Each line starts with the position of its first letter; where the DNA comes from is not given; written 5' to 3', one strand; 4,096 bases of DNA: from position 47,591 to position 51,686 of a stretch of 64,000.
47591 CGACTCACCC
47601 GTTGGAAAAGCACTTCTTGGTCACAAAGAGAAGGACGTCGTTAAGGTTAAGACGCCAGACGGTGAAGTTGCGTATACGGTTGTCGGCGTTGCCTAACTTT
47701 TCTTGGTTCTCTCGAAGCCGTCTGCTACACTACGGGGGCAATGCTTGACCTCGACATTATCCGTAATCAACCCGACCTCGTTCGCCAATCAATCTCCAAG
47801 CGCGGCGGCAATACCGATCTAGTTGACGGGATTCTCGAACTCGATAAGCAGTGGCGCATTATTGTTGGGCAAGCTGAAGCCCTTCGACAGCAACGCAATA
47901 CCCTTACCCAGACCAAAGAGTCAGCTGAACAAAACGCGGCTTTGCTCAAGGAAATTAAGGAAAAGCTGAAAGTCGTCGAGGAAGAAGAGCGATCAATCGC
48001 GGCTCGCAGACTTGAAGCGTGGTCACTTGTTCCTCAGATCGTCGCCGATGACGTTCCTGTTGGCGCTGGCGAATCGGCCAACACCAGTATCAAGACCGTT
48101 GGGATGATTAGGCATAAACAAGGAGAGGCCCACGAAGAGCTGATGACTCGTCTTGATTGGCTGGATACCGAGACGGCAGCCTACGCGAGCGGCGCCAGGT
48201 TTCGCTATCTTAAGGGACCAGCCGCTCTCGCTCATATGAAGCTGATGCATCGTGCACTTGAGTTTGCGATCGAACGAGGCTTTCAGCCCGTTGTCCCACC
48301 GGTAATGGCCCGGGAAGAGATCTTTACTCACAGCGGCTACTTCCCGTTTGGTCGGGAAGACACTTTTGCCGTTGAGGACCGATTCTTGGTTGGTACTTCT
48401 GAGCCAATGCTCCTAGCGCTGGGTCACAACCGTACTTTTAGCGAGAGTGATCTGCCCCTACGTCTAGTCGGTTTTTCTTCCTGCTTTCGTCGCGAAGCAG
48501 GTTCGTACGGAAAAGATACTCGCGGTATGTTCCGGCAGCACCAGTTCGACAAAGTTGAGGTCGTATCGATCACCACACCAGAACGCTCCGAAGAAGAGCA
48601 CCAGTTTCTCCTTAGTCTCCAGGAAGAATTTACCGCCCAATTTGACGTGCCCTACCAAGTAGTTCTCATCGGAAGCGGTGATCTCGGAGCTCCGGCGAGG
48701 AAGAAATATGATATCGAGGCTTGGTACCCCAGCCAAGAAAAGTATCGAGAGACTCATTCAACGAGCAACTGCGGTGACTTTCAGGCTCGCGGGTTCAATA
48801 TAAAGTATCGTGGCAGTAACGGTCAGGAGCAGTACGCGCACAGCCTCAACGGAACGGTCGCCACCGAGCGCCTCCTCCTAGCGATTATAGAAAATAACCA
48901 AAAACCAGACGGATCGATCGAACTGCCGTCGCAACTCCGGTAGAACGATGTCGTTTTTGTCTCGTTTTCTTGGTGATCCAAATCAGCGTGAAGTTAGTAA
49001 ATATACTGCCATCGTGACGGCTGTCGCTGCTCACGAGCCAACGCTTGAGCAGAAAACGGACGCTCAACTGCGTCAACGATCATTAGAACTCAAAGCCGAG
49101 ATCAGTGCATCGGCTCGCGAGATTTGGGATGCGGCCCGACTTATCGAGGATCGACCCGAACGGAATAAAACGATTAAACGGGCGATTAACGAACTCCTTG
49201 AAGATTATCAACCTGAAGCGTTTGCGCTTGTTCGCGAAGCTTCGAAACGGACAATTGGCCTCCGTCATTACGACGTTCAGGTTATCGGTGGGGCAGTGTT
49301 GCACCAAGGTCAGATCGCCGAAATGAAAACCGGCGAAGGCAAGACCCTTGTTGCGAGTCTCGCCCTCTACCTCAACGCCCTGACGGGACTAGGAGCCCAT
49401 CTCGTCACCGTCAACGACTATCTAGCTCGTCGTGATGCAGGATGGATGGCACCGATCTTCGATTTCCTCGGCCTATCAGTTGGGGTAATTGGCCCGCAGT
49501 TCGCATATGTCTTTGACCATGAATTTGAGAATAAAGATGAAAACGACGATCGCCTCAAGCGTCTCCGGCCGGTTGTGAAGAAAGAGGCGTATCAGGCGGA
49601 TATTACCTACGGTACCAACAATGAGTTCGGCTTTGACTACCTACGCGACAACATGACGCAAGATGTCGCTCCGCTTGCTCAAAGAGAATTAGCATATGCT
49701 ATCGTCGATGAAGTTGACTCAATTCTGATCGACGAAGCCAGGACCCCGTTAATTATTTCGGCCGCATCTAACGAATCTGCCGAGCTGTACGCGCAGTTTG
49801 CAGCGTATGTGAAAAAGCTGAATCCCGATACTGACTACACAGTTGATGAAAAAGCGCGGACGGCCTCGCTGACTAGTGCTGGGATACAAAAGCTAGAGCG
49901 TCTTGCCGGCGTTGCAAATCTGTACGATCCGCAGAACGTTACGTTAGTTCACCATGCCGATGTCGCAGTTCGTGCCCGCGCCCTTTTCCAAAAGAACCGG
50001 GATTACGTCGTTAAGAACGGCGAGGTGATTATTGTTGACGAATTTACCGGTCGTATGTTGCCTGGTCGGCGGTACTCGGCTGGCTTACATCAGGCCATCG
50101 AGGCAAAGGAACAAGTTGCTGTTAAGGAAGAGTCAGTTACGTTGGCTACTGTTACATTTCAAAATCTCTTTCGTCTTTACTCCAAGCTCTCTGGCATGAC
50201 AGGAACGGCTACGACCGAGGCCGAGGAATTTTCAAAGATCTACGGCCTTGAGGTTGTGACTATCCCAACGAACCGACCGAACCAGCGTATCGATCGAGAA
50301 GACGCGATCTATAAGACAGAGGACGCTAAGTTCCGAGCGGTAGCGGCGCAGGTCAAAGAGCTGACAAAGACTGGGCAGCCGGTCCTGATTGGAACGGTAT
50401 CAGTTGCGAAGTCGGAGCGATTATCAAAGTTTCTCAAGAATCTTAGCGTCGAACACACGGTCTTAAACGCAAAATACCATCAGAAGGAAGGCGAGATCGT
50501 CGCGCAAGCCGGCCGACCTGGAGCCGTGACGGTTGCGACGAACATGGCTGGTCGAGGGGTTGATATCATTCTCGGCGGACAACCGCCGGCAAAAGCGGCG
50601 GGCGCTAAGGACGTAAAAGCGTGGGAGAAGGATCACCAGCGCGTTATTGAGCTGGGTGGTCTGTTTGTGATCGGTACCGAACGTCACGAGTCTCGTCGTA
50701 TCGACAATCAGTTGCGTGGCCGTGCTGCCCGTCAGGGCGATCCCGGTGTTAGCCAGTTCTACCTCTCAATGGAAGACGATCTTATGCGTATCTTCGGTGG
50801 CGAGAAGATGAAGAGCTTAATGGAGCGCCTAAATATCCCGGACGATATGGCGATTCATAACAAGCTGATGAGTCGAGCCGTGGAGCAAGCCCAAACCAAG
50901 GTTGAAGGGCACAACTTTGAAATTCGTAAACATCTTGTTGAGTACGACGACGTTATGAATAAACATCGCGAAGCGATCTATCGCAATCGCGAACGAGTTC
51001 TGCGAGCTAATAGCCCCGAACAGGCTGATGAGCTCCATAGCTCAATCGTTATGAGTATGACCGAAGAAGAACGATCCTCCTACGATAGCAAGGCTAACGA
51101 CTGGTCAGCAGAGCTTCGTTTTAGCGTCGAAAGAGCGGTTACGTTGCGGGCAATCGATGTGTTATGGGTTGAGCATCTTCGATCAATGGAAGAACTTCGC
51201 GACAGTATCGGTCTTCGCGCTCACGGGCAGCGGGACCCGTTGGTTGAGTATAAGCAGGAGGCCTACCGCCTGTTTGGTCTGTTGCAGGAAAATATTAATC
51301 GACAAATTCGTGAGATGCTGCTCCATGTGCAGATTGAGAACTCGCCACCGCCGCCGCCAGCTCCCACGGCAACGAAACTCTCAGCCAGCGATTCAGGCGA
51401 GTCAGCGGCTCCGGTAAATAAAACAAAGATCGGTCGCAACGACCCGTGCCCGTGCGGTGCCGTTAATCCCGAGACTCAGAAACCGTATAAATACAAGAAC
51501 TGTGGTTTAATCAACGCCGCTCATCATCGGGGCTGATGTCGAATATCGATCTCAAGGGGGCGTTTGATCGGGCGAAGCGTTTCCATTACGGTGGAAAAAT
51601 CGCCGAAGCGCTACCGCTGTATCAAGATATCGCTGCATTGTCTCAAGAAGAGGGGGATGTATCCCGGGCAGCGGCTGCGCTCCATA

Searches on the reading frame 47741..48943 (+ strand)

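Call 56: search_protein_families(library=pfam, proteins=[window:47741-48943:+], max_evalue=0.000001)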
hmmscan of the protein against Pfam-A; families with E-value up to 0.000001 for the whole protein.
window:47741-48943:+ (400 aa): 2 families
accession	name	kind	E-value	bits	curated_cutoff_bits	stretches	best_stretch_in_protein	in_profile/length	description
PF00587.30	tRNA-synt_2b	-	3e-33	115.8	29.3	1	215-386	12-179/179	tRNA synthetase class II core domain (G, H, P, S and T)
PF02403.27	Seryl_tRNA_N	-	1.8e-16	60.8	28.2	1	1-100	1-107/108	Seryl-tRNA synthetase N-terminal domain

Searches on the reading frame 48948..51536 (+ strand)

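Call 56: search_protein_families(library=pfam, proteins=[window:48948-51536:+], max_evalue=0.000001)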
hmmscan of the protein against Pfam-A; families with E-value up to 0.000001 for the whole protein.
window:48948-51536:+ (862 aa): 4 families
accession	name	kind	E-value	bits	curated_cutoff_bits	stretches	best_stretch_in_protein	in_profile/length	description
PF07517.20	SecA_DEAD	-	5.5e-116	387.3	24.6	1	5-429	2-290/290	SecA DEAD-like domain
PF21090.3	P-loop_SecA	-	2.6e-83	279.1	27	1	444-633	1-205/205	SecA P-loop domain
PF07516.18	SecA_SW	-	2.8e-44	152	26.7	2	701-795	108-200/200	SecA Wing and Scaffold domain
PF01043.26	SecA_PP_bind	-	4.2e-41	140.4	23.5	1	277-385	2-110/110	SecA preprotein cross-linking domain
